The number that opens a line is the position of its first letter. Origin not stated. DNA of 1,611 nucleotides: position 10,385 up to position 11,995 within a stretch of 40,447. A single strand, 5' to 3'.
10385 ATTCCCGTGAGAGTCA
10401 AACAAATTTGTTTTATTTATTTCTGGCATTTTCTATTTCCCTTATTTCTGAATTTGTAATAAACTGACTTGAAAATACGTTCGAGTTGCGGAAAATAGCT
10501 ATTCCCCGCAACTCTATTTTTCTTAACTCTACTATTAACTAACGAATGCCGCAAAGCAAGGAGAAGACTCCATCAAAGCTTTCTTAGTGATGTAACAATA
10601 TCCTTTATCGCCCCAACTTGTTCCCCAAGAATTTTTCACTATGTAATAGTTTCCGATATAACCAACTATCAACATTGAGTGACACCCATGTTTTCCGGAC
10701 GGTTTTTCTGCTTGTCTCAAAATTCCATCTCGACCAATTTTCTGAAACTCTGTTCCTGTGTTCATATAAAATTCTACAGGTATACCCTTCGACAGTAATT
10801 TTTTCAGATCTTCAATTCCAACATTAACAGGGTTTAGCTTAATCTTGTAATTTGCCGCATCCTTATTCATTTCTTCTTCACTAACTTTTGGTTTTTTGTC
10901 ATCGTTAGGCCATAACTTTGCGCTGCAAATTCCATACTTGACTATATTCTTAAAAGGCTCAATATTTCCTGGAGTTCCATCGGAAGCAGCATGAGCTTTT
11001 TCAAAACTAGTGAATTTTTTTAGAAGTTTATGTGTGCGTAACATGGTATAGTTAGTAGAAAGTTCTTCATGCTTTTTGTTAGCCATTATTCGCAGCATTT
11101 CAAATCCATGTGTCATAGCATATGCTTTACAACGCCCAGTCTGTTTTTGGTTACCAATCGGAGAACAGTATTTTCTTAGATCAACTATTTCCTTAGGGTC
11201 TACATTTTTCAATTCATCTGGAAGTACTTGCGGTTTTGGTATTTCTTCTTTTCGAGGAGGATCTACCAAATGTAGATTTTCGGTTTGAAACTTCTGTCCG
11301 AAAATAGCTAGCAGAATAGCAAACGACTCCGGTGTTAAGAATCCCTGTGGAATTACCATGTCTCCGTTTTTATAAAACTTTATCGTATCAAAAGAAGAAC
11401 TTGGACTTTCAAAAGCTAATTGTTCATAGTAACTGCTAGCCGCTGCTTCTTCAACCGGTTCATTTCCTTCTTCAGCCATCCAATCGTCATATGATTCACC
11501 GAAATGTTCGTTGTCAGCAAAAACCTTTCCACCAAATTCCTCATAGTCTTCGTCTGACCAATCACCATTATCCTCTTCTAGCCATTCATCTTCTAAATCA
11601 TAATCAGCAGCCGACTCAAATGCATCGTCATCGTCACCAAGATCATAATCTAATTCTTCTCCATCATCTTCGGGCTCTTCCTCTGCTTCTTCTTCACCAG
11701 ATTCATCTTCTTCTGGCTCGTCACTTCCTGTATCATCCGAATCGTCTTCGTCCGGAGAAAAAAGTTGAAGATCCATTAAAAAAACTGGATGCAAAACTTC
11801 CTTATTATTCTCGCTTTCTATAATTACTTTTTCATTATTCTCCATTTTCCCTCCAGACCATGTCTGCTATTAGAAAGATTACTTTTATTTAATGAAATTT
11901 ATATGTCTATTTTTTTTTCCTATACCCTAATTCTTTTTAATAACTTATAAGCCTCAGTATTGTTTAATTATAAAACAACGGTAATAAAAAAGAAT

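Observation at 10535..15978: Island bounded by two paralogous signal-peptide-less papain-like peptidases with long poly-Asp/Glu extensions on opposite ends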

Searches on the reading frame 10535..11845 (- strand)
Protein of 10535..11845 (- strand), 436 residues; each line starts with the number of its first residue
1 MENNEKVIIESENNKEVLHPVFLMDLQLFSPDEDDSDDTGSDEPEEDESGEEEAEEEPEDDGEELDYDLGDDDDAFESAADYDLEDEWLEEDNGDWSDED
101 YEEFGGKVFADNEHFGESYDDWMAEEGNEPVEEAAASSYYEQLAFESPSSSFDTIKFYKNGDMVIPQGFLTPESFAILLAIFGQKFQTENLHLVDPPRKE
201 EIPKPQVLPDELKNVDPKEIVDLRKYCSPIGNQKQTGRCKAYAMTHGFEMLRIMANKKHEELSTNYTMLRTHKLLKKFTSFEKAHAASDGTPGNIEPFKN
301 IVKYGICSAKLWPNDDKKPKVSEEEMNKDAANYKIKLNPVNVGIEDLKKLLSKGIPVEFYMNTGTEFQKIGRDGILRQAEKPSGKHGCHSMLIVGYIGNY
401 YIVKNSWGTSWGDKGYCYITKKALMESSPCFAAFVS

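Call 3: search_protein_families(library=pfam, proteins=[window:10535-11845:-], max_evalue=0.1)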
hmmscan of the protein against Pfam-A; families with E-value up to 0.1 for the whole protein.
window:10535-11845:- (436 aa): 3 families
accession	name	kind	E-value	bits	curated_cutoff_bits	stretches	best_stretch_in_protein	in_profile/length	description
PF00112.29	Peptidase_C1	-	7.5e-17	62.6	20.7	1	221-422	5-205/220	Papain family cysteine protease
PF13529.12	Peptidase_C39_2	-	0.00019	22.5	24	1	315-403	59-139/143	Peptidase_C39 like family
PF03051.21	Peptidase_C1_2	-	0.00042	19.7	22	0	400-424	378-402/438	Peptidase C1-like family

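Call 4: search_protein_families(library=ncbifam, proteins=[window:10535-11845:-], max_evalue=0.1)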
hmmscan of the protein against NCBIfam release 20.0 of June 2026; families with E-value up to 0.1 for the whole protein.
window:10535-11845:- (436 aa): 0 families

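Call 7: search_protein_families(library=padloc, proteins=[window:10535-11845:-], max_evalue=0.1)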
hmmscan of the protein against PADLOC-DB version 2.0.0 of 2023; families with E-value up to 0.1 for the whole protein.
window:10535-11845:- (436 aa): 0 families

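Call 9: find_homologous_proteins(query=window:10535-11845:-)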
Query window:10535-11845:- (436 aa): 459 proteins with E <= 0.001 among 5997 candidates; the best 120 are listed.
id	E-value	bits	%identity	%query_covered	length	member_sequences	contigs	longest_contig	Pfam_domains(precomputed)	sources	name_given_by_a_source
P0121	2.2e-297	1005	100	100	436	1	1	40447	PF00112.30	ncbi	-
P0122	3.4e-258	875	52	11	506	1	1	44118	PF00112.30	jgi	jgi:hypothetical protein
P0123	4.6e-251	852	89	85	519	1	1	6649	PF00112.30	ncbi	-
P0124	6.5e-227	772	85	85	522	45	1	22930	PF00112.30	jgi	jgi:C1A family cysteine protease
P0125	4.6e-226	770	83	83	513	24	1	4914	PF00112.30,PF13529.14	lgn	-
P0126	2.1e-191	655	71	90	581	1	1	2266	PF00112.30,PF13529.14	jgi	jgi:hypothetical protein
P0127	1.2e-184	633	69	85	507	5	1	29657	PF00112.30,PF13529.14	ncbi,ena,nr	ncbi:MAG: C1 family peptidase [Leptospiraceae bacterium]|nr:C1 family peptidase [Leptospiraceae bact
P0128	1.0e-137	478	55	84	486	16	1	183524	PF00112.30,PF13529.14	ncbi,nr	ncbi:MAG: C1 family peptidase [Leptospiraceae bacterium]|nr:C1 family peptidase [Leptospiraceae bact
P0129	2.4e-134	467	64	69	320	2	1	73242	PF00112.30,PF13529.14,PF03051.22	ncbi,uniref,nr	ncbi:hypothetical protein EHS15_09620 [Leptospira idonii]|uniref:Peptidase C1A papain C-terminal dom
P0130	6.8e-105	370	45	86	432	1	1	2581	PF00112.30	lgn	-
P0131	7.6e-104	367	46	83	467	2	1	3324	PF00112.30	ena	-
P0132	8.5e-100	353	44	83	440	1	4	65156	PF00112.30,PF13529.14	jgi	jgi:hypothetical protein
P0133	4.8e-99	351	43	78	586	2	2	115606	PF00112.30,PF12773.14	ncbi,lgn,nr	ncbi:MAG: hypothetical protein JNL79_22015 [Myxococcales bacterium]|nr:hypothetical protein [Myxococ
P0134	9.3e-99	350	45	83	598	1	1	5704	PF00112.30,PF05861.18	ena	-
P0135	4.2e-98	348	44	83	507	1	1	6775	PF00112.30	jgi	jgi:hypothetical protein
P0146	7.1e-93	331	42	83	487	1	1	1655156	PF00112.30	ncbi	-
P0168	8.9e-87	310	42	78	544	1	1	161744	PF00112.30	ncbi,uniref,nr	ncbi:C1 family peptidase [Clostridium sp. PL3]|uniref:C1 family peptidase n=1 Tax=Clostridium thaila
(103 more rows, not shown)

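Call 10: find_encoding_contigs(protein=P0121, flank=10000, max_places=3)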
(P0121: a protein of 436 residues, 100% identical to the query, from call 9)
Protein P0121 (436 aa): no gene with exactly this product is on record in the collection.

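Call 11: find_encoding_contigs(protein=P0128, flank=10000, max_places=3)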
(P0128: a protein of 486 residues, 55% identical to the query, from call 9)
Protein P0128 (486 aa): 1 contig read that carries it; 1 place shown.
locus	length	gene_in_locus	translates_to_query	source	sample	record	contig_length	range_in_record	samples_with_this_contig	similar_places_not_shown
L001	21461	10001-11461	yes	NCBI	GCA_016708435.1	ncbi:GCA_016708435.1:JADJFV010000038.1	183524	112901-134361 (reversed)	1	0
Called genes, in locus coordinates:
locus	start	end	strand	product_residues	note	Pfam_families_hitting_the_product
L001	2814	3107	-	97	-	PF08747:BrxB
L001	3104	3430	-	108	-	-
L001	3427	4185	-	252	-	-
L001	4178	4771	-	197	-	PF26412:BrxE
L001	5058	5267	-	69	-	-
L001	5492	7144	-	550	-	-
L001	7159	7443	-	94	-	PF00166:Cpn10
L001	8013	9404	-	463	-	PF00270:DEAD, PF04851:ResIII (weak), PF00271:Helicase_C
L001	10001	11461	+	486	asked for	PF13529:Peptidase_C39_2 (faint), PF00112:Peptidase_C1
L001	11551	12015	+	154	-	-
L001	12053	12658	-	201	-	-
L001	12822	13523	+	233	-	-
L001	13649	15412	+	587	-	PF00912:Transgly, PF00905:Transpeptidase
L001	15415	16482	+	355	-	-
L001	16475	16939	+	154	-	-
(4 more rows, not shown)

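Call 16: find_encoding_contigs(protein=P0146, flank=6000, max_places=2)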
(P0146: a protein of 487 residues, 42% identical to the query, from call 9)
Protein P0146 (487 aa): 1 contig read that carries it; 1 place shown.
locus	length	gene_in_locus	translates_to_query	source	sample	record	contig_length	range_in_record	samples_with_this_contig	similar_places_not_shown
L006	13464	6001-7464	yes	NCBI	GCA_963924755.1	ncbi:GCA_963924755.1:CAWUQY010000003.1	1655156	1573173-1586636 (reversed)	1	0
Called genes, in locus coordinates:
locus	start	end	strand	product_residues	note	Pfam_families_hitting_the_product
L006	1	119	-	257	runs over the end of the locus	-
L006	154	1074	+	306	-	-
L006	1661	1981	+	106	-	-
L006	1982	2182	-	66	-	-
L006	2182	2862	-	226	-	-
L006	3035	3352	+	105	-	-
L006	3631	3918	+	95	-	-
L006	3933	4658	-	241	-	PF02374:ArsA_ATPase (faint)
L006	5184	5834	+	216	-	PF01507:PAPS_reduct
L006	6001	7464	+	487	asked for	PF00112:Peptidase_C1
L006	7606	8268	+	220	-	PF00702:Hydrolase, PF12710:HAD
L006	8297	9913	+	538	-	PF09861:Lar_N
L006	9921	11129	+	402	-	-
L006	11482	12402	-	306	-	-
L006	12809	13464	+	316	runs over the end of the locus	PF00756:Esterase (weak)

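Call 17: find_encoding_contigs(protein=P0168, flank=6000, max_places=2)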
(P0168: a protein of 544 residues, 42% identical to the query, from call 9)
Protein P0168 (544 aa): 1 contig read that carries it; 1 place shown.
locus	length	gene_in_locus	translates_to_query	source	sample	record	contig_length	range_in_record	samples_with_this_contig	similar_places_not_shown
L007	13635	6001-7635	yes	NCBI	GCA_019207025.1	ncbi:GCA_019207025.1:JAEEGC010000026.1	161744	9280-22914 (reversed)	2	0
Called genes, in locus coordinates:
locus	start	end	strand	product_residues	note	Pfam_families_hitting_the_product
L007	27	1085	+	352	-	PF00072:Response_reg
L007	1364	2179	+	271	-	PF04970:LRAT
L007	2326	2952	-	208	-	PF01865:PhoU_div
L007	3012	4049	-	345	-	PF01384:PHO4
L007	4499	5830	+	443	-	PF14501:HATPase_c_5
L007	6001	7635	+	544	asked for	PF00112:Peptidase_C1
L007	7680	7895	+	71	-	-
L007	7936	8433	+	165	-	PF05099:TerB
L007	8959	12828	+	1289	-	PF18657:YDG, PF13205:Big_5 (weak)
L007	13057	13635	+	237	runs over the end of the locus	PF00072:Response_reg, PF04397:LytTR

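Call 20: find_encoding_contigs(protein=P0124, flank=10000, max_places=2)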
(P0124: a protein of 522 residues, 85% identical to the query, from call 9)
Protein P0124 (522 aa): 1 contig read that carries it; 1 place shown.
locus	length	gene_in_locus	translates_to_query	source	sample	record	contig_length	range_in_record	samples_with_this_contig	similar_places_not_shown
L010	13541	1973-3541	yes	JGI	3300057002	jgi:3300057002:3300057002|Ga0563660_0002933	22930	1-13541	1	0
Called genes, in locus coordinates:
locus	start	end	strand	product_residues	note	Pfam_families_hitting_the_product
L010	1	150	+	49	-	?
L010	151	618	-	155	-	-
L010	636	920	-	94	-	PF11154:DUF2934 (weak)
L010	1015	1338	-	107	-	-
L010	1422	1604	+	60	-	-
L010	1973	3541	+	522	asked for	PF00112:Peptidase_C1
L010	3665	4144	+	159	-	-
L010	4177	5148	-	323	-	PF01073:3Beta_HSD, PF01370:Epimerase, PF02719:Polysacc_synt_2, PF04321:RmlD_sub_bind, PF05368:NmrA (weak), PF07993:NAD_binding_4 (faint), PF13460:NAD_binding_10, PF16363:GDP_Man_Dehyd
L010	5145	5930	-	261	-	PF25087:GMPPB_C (faint), PF00132:Hexapep (weak), PF13720:Acetyltransf_11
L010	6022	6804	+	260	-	PF00881:Nitroreductase, PF14512:TM1586_NiRdase (weak)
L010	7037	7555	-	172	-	PF07600:DUF1564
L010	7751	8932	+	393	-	PF08245:Mur_ligase_M (weak), PF02875:Mur_ligase_C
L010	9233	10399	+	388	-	PF01139:RtcB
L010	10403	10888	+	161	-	-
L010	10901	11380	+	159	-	-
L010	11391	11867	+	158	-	-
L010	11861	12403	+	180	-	PF03358:FMN_red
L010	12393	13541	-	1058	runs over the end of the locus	PF08487:VIT, PF13414:TPR_11 (faint), PF14559:TPR_19 (faint), PF13432:TPR_16 (weak)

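Call 21: find_encoding_contigs(protein=P0122, flank=10000, max_places=2)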
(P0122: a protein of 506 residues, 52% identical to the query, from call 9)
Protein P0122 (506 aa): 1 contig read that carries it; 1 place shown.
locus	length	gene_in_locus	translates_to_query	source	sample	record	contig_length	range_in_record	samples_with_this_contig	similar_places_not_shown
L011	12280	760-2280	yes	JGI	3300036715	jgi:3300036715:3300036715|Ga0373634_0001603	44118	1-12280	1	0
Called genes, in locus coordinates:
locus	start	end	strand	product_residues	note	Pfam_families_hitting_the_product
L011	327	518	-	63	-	-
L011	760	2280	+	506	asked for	PF00112:Peptidase_C1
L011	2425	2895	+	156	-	-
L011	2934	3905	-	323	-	PF01073:3Beta_HSD, PF01370:Epimerase, PF02719:Polysacc_synt_2, PF04321:RmlD_sub_bind, PF05368:NmrA (weak), PF07993:NAD_binding_4 (faint), PF13460:NAD_binding_10, PF16363:GDP_Man_Dehyd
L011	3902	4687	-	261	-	PF00132:Hexapep (faint), PF25087:GMPPB_C (weak), PF13720:Acetyltransf_11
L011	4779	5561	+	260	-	PF00881:Nitroreductase, PF14512:TM1586_NiRdase (faint)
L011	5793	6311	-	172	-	PF07600:DUF1564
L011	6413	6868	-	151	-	-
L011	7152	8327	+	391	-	PF08245:Mur_ligase_M, PF02875:Mur_ligase_C (weak)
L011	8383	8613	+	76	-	-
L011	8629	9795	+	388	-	PF01139:RtcB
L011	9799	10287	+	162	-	-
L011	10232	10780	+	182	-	-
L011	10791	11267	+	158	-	-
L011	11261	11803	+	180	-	PF03358:FMN_red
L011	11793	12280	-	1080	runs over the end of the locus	PF08487:VIT, PF13432:TPR_16 (faint), PF13414:TPR_11 (faint), PF14559:TPR_19 (weak)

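Call 44: predict_structure(alignment_id=A3)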
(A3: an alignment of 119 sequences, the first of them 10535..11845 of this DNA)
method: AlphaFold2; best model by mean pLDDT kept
length: 436 residues; sequences in the alignment: 119
mean_pLDDT: 86.9   pTM: 0.85
mean pLDDT of the five models: 86.9, 86.6, 86.3, 85.7, 85.2
residues with pLDDT >= 90: 326; 70-90: 48; 50-70: 11; < 50: 51
segments of 3 or more residues with pLDDT < 50: 1-37, 39-42, 45-53
pLDDT, mean of each block of 10 residues (from residue 1): 33 38 37 40 45 55 89 94 95 91 96 95 96 97 93 94 95 93 94 88 95 96 97 89 98 97 98 96 91 93 97 97 98 97 98 97 90 90 77 98 96 96 93 97
secondary structure, 60 per line:
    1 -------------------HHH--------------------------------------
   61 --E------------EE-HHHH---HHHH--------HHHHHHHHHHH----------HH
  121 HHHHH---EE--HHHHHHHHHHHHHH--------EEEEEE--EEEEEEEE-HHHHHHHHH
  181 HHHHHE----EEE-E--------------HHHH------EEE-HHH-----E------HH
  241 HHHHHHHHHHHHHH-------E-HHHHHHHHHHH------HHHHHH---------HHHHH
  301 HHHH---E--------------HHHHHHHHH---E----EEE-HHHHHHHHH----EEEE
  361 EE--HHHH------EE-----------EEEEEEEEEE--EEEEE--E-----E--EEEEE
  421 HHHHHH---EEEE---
elements in order: H79-82 H86-89 H98-108 H119-125 H133-146 E155-160 E163-170 H172-185 E191-193 H210-213 E220-222 H239-254 H264-274 H281-286 H296-304 H323-331 E340-342 H344-352 E357-362 H365-368 E388-397 E400-404 E416-420 H421-426 E430-433

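Call 48: search_solved_structures(query=window:10535-11845:-, max_evalue=0.01, show_alignments=2)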
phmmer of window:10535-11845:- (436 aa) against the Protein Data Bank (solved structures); distinct sequences matched with E-value up to 0.01: 129 (the best 60 are shown).
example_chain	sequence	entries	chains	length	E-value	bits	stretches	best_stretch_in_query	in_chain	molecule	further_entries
1bp4_A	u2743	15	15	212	1e-07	35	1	300-421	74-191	PAPAIN | 2-HYDROXYETHYL-THIOPAPAIN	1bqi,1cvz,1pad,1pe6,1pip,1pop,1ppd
2cio_A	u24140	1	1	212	1.5e-07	34.5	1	301-421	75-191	PAPAIN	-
1khp_A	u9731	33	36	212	1.5e-07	34.4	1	301-421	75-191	Papain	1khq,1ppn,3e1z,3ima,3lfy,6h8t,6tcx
5jt8_A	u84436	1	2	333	1.5e-07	34.4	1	231-421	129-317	Blo t 1 allergen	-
2bdz_A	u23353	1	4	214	1.8e-07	34.2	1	296-424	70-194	Mexicain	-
1o0e_A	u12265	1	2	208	3.7e-07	33.2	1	381-419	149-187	Ervatamin C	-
1fh0_A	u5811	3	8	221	7.9e-07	32.1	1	349-422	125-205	CATHEPSIN V | Cathepsin L2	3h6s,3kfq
7qgw_A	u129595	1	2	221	8.2e-07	32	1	349-422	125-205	Cathepsin L2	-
3ois_A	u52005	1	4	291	1e-06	31.7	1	232-420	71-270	Cysteine protease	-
6bki_A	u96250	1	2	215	1.4e-06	31.3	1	347-421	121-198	Cathepsin K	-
8v57_A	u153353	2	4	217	1.4e-06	31.3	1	347-421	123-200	Cathepsin K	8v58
5t6u_A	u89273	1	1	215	1.5e-06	31.2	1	347-421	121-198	Cathepsin K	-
4qrv_A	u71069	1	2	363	1.5e-06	31.1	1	337-421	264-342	Papain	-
4qrg_A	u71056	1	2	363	1.6e-06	31.1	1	337-421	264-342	Papain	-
3tnx_A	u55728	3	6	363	1.7e-06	31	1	337-420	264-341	Papain | pro-papain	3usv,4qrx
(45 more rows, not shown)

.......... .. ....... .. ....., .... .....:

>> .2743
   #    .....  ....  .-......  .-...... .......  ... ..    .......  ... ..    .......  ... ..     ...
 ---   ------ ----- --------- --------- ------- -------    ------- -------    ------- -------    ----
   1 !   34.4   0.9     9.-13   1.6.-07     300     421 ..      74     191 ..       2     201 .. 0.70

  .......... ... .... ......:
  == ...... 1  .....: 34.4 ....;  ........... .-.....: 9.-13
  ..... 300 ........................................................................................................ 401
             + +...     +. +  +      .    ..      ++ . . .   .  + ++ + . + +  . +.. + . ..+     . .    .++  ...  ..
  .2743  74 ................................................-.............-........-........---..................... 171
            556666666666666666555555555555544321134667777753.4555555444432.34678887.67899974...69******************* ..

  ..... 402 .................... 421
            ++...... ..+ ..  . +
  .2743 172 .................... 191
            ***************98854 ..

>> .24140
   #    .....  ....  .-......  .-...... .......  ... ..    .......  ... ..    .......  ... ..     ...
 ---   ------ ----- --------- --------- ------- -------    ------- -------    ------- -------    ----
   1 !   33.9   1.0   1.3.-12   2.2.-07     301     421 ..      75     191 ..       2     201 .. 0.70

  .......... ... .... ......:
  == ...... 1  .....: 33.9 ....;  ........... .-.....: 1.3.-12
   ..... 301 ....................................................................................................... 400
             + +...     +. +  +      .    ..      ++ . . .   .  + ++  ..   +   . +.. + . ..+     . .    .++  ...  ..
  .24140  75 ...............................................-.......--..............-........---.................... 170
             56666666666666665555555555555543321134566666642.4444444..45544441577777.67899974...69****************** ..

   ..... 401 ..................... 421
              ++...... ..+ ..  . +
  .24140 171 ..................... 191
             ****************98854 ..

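Call 49: fold_search(model_id=the predicted structure, library=pdb)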
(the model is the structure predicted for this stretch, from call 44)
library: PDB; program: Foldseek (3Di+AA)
matches with E <= 10: 639; with E <= 0.001: 295
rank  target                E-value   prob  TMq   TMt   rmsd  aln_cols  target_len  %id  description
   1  3ois_B                6.0e-13  1.00  0.44  0.70   3.9       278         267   21  Crystal Structure Xylellain, a cysteine protease from Xylella fastidiosa (released 2011-08-03)
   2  3ois_A                1.2e-12  1.00  0.44  0.69   4.2       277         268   21  Crystal Structure Xylellain, a cysteine protease from Xylella fastidiosa (released 2011-08-03)
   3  6czs_A                3.6e-12  1.00  0.41  0.55   8.6       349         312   19  Crystal structure of human pro-cathepsin H C26S mutant (released 2018-08-08)
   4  5jt8_B                4.5e-12  1.00  0.40  0.54  12.8       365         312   19  Structural basis for the limited antibody cross reactivity between the mite allergens Blo t 1 and Der p 1 (released 2017-05-24)
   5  3tnx_A                1.1e-11  1.00  0.43  0.59   8.2       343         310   17  Structure of the precursor of a thermostable variant of papain at 2.6 Angstroem resolution (released 2012-09-12)
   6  6czk_A                1.3e-11  1.00  0.41  0.54   8.6       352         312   18  Crystal structure of wild-type human pro-cathepsin H (released 2018-08-08)
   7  5jt8_A                1.5e-11  1.00  0.41  0.56  10.0       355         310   17  Structural basis for the limited antibody cross reactivity between the mite allergens Blo t 1 and Der p 1 (released 2017-05-24)
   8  8jcq                  1.9e-11  1.00  0.35  0.66   5.4       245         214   21  Crystal structure of calotropain FI from Calotropis gigantea (released 2024-05-22)
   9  8zlq                  2.6e-11  1.00  0.41  0.54   5.2       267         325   17  Proenzyme of Triticum aestivum papain-like cysteine protease Triticain-alpha inactive mutant lacking granulin domain (released 2025-04-30)
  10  4qrg_A                3.6e-11  1.00  0.40  0.57   4.3       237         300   21  Crystal structure of I86L mutant of papain (released 2015-08-05)
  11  4qrx_C                6.9e-11  1.00  0.40  0.55   4.2       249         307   21  Crystal structure of pro-papain mutant at pH 4.0 (released 2015-08-05)
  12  7pck_A                6.9e-11  1.00  0.38  0.52   9.3       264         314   22  CRYSTAL STRUCTURE OF WILD TYPE HUMAN PROCATHEPSIN K (released 1999-10-25)
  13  7pck_B                7.3e-11  1.00  0.38  0.52   6.5       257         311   23  CRYSTAL STRUCTURE OF WILD TYPE HUMAN PROCATHEPSIN K (released 1999-10-25)
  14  1jqp                  7.3e-11  1.00  0.36  0.44   5.0       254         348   21  dipeptidyl peptidase I (cathepsin C), a tetrameric cysteine protease of the papain family (released 2002-10-18)
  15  4qrg_B                7.3e-11  1.00  0.41  0.56   8.9       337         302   16  Crystal structure of I86L mutant of papain (released 2015-08-05)
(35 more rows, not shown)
